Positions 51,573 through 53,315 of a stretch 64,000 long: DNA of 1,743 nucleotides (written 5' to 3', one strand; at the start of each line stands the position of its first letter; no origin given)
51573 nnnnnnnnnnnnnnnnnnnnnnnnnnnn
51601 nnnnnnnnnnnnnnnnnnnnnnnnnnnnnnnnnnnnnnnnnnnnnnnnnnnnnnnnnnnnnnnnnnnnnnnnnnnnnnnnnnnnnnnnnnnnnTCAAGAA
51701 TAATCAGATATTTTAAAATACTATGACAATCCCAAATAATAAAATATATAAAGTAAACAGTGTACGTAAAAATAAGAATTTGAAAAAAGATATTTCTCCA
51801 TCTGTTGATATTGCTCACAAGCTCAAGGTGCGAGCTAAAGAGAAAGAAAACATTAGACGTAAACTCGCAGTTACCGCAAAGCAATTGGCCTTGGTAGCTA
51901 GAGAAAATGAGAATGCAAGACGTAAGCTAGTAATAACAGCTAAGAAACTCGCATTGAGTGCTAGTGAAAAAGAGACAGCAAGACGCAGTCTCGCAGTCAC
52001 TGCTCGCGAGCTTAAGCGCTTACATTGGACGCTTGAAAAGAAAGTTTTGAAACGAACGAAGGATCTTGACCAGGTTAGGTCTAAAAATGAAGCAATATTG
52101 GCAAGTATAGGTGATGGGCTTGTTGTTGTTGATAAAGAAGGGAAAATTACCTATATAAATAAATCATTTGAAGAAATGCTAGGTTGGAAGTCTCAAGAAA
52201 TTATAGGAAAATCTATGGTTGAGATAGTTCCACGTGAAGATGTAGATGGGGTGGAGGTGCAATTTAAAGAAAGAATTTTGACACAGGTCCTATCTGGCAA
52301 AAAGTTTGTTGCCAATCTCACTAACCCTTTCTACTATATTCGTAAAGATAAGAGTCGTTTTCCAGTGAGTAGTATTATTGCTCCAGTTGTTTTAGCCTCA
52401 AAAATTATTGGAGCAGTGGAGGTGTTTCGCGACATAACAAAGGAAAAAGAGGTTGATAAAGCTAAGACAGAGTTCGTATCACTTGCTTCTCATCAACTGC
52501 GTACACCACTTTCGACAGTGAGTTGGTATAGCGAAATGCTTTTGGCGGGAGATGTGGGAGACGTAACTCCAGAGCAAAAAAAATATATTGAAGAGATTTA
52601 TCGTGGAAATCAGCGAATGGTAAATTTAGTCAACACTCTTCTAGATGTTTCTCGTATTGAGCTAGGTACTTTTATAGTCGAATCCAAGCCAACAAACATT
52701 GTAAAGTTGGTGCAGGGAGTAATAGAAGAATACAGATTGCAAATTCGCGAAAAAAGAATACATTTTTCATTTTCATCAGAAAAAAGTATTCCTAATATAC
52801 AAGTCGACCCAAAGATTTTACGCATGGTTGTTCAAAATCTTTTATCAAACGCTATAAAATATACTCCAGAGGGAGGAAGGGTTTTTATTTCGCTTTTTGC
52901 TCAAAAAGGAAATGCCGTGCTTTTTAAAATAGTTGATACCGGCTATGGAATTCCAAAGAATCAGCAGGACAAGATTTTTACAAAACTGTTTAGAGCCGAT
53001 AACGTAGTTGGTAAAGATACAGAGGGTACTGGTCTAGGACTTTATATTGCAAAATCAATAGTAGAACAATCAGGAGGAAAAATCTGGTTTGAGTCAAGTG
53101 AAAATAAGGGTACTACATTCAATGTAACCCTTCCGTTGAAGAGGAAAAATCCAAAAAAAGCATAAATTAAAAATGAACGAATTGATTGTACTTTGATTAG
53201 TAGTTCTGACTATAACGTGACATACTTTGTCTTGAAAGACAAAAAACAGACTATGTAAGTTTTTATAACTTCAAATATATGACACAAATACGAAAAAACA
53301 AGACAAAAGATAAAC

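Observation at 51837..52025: Three perfect 21-aa tandem repeats in the sensor region of a cytoplasmic histidine kinase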

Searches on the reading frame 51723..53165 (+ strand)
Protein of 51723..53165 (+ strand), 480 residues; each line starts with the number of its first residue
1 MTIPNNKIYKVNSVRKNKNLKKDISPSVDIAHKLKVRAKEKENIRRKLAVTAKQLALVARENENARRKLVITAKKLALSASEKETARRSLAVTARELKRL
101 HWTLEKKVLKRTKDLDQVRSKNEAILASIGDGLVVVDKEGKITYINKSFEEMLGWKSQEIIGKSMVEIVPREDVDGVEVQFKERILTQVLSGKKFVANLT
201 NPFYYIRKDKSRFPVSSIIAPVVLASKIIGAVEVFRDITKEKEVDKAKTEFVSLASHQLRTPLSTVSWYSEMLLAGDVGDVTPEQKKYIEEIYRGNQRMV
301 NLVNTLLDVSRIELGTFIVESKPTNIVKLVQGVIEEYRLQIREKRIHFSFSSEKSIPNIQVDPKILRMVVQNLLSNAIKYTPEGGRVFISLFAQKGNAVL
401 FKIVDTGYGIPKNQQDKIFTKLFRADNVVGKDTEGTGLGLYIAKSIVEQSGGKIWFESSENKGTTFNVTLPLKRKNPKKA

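Call 5: search_protein_families(library=pfam, proteins=[window:51723-53165:+], max_evalue=0.01)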
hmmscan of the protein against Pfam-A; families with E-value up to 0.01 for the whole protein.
window:51723-53165:+ (480 aa): 12 families
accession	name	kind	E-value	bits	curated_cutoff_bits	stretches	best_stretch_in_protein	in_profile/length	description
PF02518.31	HATPase_c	-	1.2e-29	103.4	26.4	1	362-473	2-110/111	Histidine kinase-, DNA gyrase B-, and HSP90-like ATPase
PF00512.31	HisKA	-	2.7e-18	66.2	26.9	1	247-314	1-65/66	His Kinase A (phospho-acceptor) domain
PF13426.13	PAS_9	-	6.7e-16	58.9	27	1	131-240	2-103/103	PAS domain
PF00989.32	PAS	-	7.9e-16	58.5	22.6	1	123-238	4-113/113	PAS fold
PF08448.16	PAS_4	-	1.9e-13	51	23.1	1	127-242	2-109/110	PAS fold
PF13188.13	PAS_8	-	8.1e-09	35.5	21.8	1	123-171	4-49/65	PAS domain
PF08447.18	PAS_3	-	5.5e-05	23.8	25.6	1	143-191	2-47/89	PAS fold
PF12860.13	PAS_7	-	0.00019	22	27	1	126-178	1-54/115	PAS fold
PF13596.12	PAS_10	-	0.0024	18.9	22.1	0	124-239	3-106/106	PAS domain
PF14598.12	PAS_11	-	0.0025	18.2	25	1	136-185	8-57/109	PAS domain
PF14501.12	HATPase_c_5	-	0.0033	17.7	22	1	367-470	7-101/102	GHKL domain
PF18095.7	PAS_12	-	0.006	16.6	22.6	0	92-163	25-90/153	UPF0242 C-terminal PAS-like domain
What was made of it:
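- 52089..52442 (+): PAS domain (residues 123-240). Pfam PAS_9 6.7e-16 and PAS 7.9e-16 (call 5).
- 52806..53141 (+): HATPase_c catalytic domain (residues 362-473). Pfam 1.2e-29 (call 5).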

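Call 25: find_homologous_proteins(query=window:51723-53165:+, max_evalue=1e-30)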
Query window:51723-53165:+ (480 aa): 7548 proteins with E <= 1e-30 among 8000 candidates; the best 120 are listed.
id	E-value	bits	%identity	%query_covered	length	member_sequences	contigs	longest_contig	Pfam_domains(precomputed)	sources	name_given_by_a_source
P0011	0.0e+0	1023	100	100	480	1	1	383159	PF13426.14,PF13188.14,PF08448.17,PF02518.32,PF00512.32,PF00989.32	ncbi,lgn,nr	ncbi:MAG: PAS domain S-box protein [Candidatus Pacebacteria bacterium]|nr:PAS domain S-box protein [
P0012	7.6e-239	811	77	92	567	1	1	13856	PF13426.14,PF13188.14,PF08448.17,PF02518.32,PF00512.32,PF00989.32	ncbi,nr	ncbi:MAG: ATP-binding protein [bacterium]|nr:ATP-binding protein [bacterium]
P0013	1.4e-238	810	84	96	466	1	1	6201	PF13426.14,PF13188.14,PF08448.17,PF02518.32,PF00512.32,PF00989.32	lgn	-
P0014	1.5e-231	787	77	92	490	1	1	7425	PF13426.14,PF13188.14,PF08448.17,PF02518.32,PF00512.32,PF00989.32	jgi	jgi:PAS domain S-box-containing protein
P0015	2.6e-231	786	74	93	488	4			PF13426.14,PF13188.14,PF08448.17,PF02518.32,PF00512.32,PF00989.32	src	-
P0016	4.3e-230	782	83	92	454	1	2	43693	PF13426.14,PF13188.14,PF08448.17,PF02518.32,PF00512.32,PF00989.32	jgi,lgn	-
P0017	6.3e-230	782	76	93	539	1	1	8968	PF13426.14,PF13188.14,PF08448.17,PF02518.32,PF00512.32,PF00989.32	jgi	jgi:PAS domain S-box-containing protein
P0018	7.0e-230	782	78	92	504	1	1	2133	PF13426.14,PF13188.14,PF08448.17,PF02518.32,PF00512.32,PF00989.32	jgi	-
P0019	6.2e-229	778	78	93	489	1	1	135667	PF13426.14,PF13188.14,PF08448.17,PF02518.32,PF00512.32,PF00989.32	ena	-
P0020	6.0e-227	772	77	93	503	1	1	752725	PF13426.14,PF13188.14,PF08448.17,PF02518.32,PF00512.32,PF00989.32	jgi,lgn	jgi:PAS domain S-box-containing protein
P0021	9.3e-227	771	81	91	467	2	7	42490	PF13426.14,PF13188.14,PF08448.17,PF02518.32,PF00512.32,PF00989.32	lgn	-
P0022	1.7e-226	770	74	94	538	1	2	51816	PF13426.14,PF13188.14,PF08448.17,PF02518.32,PF00512.32,PF00989.32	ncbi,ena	-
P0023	3.6e-226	769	83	90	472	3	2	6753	PF13426.14,PF13188.14,PF08448.17,PF02518.32,PF00512.32,PF00989.32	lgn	-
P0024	8.7e-225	765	76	92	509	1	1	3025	PF13426.14,PF13188.14,PF08448.17,PF02518.32,PF00512.32,PF00989.32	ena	-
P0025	1.4e-224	764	76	92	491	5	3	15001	PF13426.14,PF13188.14,PF08448.17,PF02518.32,PF00512.32,PF00989.32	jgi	jgi:PAS domain S-box-containing protein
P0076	1.1e-210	718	75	96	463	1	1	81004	PF13426.14,PF13188.14,PF08448.17,PF02518.32,PF00512.32,PF00989.32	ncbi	-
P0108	6.9e-196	670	76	85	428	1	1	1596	PF13426.14,PF13188.14,PF08448.17,PF02518.32,PF00512.32,PF00989.32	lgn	-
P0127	1.5e-171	589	58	93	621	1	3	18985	PF13426.14,PF08448.17,PF02518.32,PF00512.32,PF00989.32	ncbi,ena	ncbi:MAG: ATP-binding protein [Patescibacteria group bacterium]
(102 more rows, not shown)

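Call 37: predict_structure(alignment_id=A4)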
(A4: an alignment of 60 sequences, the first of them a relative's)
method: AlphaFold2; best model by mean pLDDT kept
length: 480 residues; sequences in the alignment: 60
mean_pLDDT: 66.1   pTM: 0.43
mean pLDDT of the five models: 66.1, 65.6, 64.2, 62.7, 62.4
residues with pLDDT >= 90: 65; 70-90: 153; 50-70: 130; < 50: 132
segments of 3 or more residues with pLDDT < 50: 1-25, 122-124, 126-129, 164-250, 476-480
pLDDT, mean of each block of 10 residues (from residue 1): 42 40 48 75 80 83 84 79 74 71 70 61 49 58 66 58 45 40 36 35 39 39 39 41 43 54 63 66 70 70 66 62 89 92 93 87 87 90 93 85 91 81 57 64 85 90 92 54
secondary structure, 60 per line:
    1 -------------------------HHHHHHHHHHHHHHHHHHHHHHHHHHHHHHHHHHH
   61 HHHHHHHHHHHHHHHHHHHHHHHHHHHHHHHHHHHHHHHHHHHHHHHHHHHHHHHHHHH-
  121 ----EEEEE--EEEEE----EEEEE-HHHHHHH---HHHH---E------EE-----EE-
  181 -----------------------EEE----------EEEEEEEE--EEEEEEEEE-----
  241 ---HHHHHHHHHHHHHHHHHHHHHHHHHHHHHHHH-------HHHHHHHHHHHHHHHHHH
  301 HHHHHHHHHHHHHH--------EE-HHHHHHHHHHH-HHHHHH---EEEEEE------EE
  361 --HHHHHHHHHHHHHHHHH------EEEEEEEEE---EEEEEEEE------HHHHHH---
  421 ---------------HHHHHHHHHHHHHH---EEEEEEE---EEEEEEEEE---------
elements in order: H26-119 E125-129 E132-136 E141-145 H147-153 H157-160 E204-206 E217-224 E227-235 H244-275 H283-314 H326-336 H338-343 E347-352 H363-379 E386-394 E398-405 H412-417 H436-449 E453-459 E463-471
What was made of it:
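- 51723..51812 (+): Short basic leader and helix N-cap (residues 1-30, .............). There is no sensor domain upstream of the rod. AlphaFold: residues 1-25 are disordered and the helix starts at 26 (call 37).
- On Alpha-helical coiled coil (heptad repeat): AlphaFold predicts helix 26-119 at pLDDT 70-84 (call 37).
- AlphaFold with 60 homologues gives a single helix 26-119 at pLDDT 70-84 (call 37).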

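Call 41: find_encoding_contigs(protein=P0076, flank=4000, max_places=2)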
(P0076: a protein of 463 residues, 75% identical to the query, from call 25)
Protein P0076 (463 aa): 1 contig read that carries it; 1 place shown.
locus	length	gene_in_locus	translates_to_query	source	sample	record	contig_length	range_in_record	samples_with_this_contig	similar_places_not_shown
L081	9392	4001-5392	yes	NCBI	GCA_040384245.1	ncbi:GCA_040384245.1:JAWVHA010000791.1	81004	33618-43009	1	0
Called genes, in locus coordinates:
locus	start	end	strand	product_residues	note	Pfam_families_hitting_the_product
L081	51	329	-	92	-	-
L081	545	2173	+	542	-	-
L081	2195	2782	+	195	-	-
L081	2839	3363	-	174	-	PF04542:Sigma70_r2, PF08281:Sigma70_r4_2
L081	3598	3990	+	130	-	PF00072:Response_reg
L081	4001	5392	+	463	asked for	PF00989:PAS, PF13188:PAS_8, PF08448:PAS_4, PF13426:PAS_9, PF00512:HisKA, PF02518:HATPase_c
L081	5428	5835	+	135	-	PF00072:Response_reg, PF20274:cREC_REC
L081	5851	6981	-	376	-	-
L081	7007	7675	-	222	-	PF00072:Response_reg, PF00486:Trans_reg_C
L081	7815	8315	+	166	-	PF00989:PAS (weak)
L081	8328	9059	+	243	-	PF07992:Pyr_redox_2 (weak), PF00070:Pyr_redox (faint), PF01266:DAO, PF01494:FAD_binding_3 (weak), PF03486:HI0933_like (faint)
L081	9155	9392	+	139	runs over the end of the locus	PF01266:DAO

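Call 42: find_encoding_contigs(protein=P0108, flank=4000, max_places=2)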
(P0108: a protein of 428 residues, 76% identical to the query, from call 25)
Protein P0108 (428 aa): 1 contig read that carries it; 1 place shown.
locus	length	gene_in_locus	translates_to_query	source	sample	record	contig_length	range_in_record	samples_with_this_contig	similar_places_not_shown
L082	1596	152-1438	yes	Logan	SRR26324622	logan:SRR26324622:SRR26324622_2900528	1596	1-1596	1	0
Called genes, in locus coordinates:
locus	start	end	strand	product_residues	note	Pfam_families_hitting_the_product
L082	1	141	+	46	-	?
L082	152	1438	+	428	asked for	PF00989:PAS, PF13188:PAS_8, PF08448:PAS_4, PF13426:PAS_9, PF00512:HisKA, PF02518:HATPase_c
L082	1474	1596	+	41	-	?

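Call 49: find_encoding_contigs(protein=P0013, flank=3000, max_places=1)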
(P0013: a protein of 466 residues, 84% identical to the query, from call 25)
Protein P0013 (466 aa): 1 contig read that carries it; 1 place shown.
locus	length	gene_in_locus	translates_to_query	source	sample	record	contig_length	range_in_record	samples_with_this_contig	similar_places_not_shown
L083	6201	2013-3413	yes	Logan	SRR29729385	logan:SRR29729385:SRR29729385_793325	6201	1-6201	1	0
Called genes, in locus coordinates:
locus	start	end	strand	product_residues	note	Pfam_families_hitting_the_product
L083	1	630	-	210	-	?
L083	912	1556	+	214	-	PF04542:Sigma70_r2, PF04545:Sigma70_r4, PF08281:Sigma70_r4_2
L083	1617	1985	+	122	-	PF00072:Response_reg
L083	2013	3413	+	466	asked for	PF00989:PAS, PF08448:PAS_4, PF13188:PAS_8, PF13426:PAS_9, PF00512:HisKA, PF02518:HATPase_c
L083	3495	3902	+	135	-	PF00072:Response_reg, PF20274:cREC_REC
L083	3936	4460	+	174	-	PF20274:cREC_REC, PF03709:OKR_DC_1_N (faint), PF00072:Response_reg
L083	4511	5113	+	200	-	-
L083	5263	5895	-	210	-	PF00881:Nitroreductase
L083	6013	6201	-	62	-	?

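Call 52: search_protein_families(library=ncbifam, proteins=[window:51723-53165:+], max_evalue=0.001)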
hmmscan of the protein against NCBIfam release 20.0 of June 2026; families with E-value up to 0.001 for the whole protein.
window:51723-53165:+ (480 aa): 93 families (the best 25 are shown)
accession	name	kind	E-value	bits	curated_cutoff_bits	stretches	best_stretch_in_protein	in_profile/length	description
NF046044.1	PnpS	equivalog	3.6e-74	250.1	400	1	89-471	24-390/390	two-component system histidine kinase PnpS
NF033092.0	HK_WalK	equivalog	3.2e-72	244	725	1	103-472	241-594/594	cell wall metabolism sensor histidine kinase WalK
NF047874.1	MASE3_PAS_HK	subfamily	2e-63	215.2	560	1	105-475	250-628/655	MASE3 domain-containing sensor histidine kinase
TIGR02966.1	phoR_proteo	equivalog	4e-60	203.6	334.2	1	120-469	6-332/333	phosphate regulon sensor histidine kinase PhoR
NF045911.1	TCSHisKinNblS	equivalog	6.2e-52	176.8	1000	1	112-471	258-619/621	two-component system sensor histidine kinase NblS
NF008302.0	PRK11091.1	equivalog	3.5e-50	171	838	1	34-474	73-507/779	aerobic respiration two-component sensor histidine kinase ArcB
NF008468.0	PRK11360.1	equivalog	6.1e-50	170.2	646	1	112-476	260-612/616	two-component system sensor histidine kinase AtoS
NF033093.1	HK_VicK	exception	1.4e-47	162.4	680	1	107-476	80-439/448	cell wall metabolism sensor histidine kinase VicK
TIGR02956.1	TMAO_torS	equivalog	5e-47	160.6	676.5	1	243-478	459-688/967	TMAO reductase system sensor histidine kinase/response regulator TorS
NF045595.1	HK_scytonemin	equivalog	4e-46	157.6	865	1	120-473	281-636/637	scytonemin biosynthesis sensor histidine kinase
NF006800.0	PRK09303.1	equivalog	6.1e-45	153.8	342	1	246-475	149-380/383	histidine kinase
NF008318.0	PRK11107.1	equivalog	2.4e-43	148.3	890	1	240-475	283-521/920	two-component sensor histidine kinase BarA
NF033091.0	HK_VanS_ACDEFG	equivalog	4.5e-43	147.4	400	1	237-471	63-293/293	vancomycin resistance histidine kinase VanS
NF041735.1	hist_kin_RppB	equivalog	5.4e-41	140.8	400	1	250-471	218-438/438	two-component system sensor histidine kinase RppB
NF041880.1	EPS_EpsF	equivalog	6.2e-41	140.4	900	1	100-471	129-492/492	response regulator EpsF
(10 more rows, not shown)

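Call 55: predict_structure(alignment_id=A6)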
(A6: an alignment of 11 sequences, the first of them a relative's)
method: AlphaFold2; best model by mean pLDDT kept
length: 621 residues; sequences in the alignment: 11
mean_pLDDT: 55.2   pTM: 0.29
mean pLDDT of the five models: 55.2, 53.0, 51.0, 49.9, 47.5
residues with pLDDT >= 90: 0; 70-90: 106; 50-70: 258; < 50: 257
segments of 3 or more residues with pLDDT < 50: 1-8, 79-87, 111-113, 152-184, 186-192, 196-216, 223-225, 236-267, 330-335, 359-363, 374-414, 428-457, 552-578, 584-586, 613-621
pLDDT, mean of each block of 10 residues (from residue 1): 40 62 66 66 60 52 59 52 48 56 51 49 55 58 59 46 41 41 46 48 46 47 53 46 45 44 43 71 67 78 80 76 66 55 70 58 55 49 40 37 42 51 51 41 32 42 79 79 77 62 69 68 79 73 58 42 37 45 52 56 68 41 30
secondary structure, 60 per line:
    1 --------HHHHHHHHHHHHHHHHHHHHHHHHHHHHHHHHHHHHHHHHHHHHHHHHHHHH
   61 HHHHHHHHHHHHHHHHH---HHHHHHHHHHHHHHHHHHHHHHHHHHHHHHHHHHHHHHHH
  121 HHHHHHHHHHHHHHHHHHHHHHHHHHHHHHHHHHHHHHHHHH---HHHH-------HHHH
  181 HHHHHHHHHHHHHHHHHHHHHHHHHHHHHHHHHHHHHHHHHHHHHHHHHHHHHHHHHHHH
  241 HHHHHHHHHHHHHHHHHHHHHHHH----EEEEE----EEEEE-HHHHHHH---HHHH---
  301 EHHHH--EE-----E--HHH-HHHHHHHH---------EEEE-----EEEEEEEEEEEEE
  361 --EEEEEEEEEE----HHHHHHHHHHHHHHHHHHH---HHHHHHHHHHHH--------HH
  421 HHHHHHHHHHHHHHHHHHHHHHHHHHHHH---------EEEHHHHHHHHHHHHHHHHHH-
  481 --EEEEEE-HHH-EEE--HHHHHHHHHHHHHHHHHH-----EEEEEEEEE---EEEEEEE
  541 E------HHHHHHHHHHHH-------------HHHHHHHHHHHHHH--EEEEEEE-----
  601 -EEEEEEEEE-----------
elements in order (helices of 4 or more, strands of 3 or more residues): H9-77 H81-162 H166-169 H177-264 E269-273 E278-282 H284-290 H294-297 H302-305 H322-329 E339-342 E348-360 E363-372 H377-395 H399-410 H419-449 E459-461 H462-479 E483-488 E494-496 H499-516 E522-530 E534-541 H548-559 H573-586 E589-595 E602-610
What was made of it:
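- AlphaFold of a 220-aa array gave helices with two breaks at low confidence, pLDDT 40-66 (call 55), so a fold-back bundle in long arrays is not excluded.
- Tried and rejected: AlphaFold of a 220-aa array (P0127) was too low in confidence to say whether long arrays fold back (call 55).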
